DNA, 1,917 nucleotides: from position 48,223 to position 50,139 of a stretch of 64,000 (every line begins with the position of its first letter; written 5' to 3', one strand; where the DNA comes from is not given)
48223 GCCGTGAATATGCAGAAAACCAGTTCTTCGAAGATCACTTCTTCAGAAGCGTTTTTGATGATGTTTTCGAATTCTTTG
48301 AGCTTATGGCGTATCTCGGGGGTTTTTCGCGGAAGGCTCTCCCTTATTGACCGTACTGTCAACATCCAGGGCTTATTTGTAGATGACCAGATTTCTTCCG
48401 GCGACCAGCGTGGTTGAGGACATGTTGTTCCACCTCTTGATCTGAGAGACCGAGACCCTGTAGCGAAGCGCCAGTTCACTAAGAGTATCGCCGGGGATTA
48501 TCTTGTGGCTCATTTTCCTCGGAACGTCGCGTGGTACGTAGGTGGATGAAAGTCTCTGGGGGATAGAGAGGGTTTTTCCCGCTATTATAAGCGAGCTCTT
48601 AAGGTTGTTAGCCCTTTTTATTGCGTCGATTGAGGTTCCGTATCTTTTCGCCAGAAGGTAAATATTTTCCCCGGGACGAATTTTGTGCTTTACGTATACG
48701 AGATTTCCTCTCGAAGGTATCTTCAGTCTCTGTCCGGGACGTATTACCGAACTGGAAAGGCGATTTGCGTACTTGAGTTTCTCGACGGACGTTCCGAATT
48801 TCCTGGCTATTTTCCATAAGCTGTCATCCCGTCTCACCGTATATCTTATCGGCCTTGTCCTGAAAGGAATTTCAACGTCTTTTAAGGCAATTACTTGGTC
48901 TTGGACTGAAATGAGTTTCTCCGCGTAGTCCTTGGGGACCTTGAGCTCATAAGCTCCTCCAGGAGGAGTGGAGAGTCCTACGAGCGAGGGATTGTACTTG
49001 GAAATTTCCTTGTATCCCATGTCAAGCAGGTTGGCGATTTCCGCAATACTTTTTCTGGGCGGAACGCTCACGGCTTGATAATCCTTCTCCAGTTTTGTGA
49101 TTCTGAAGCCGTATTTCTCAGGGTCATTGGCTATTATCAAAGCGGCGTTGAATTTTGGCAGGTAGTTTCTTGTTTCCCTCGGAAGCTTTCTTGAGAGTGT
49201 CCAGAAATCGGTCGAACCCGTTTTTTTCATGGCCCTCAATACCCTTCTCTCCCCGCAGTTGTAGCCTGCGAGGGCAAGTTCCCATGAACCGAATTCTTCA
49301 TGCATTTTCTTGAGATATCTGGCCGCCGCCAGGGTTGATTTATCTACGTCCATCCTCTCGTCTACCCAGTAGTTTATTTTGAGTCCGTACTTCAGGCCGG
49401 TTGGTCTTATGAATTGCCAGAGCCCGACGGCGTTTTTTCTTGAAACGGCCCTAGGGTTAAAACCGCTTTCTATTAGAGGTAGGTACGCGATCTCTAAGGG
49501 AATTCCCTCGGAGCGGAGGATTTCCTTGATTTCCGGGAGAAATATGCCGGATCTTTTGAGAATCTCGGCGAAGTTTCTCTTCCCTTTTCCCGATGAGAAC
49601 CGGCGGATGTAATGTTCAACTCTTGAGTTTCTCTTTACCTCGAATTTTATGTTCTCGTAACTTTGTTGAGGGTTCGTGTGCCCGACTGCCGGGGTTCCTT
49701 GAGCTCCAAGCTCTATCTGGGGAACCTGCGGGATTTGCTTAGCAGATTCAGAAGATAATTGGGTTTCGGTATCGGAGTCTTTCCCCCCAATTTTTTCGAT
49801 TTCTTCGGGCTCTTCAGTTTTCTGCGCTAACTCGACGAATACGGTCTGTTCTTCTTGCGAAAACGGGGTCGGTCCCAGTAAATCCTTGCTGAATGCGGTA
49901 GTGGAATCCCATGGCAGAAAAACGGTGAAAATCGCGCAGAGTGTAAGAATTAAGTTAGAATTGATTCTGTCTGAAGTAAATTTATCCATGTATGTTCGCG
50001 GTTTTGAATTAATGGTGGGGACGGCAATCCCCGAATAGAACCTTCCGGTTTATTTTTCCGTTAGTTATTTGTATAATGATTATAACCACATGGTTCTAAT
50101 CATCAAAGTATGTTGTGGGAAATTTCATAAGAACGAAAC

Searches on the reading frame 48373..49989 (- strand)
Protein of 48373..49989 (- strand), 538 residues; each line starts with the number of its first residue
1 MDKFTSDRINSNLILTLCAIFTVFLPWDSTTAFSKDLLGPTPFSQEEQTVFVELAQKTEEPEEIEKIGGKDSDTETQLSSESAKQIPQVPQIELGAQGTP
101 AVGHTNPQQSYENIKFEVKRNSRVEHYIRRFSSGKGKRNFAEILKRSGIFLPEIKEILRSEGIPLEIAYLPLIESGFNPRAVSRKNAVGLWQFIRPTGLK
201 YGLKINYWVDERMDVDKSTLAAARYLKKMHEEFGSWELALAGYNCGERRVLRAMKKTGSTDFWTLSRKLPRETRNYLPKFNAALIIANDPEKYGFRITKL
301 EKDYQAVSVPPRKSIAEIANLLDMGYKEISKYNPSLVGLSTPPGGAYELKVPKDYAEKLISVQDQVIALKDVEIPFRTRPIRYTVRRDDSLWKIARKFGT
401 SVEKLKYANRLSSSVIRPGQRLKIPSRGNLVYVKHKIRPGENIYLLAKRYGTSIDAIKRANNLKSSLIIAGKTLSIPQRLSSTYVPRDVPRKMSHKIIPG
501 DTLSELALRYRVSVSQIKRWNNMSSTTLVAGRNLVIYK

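Call 69: search_protein_families(library=pfam, proteins=[window:48373-49989:-], max_evalue=0.00001)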
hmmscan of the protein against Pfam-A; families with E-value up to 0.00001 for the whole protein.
window:48373-49989:- (538 aa): 4 families
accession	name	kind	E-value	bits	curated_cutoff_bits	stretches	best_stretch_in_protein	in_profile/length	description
PF01476.26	LysM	-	5.3e-45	151.6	20.9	3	383-425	1-43/43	LysM domain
PF01464.25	SLT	-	4e-27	94.5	21.3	1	161-264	11-115/117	Transglycosylase SLT domain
PF23473.1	LysM3_LYK4_5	-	5.2e-12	46.1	29.3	0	383-418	5-40/48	LYK4/5 LysM3 domain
PF23446.1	LysM1_NFP_LYK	-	7e-09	36.9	36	0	390-425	17-54/60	NFP/LYK LysM1 domain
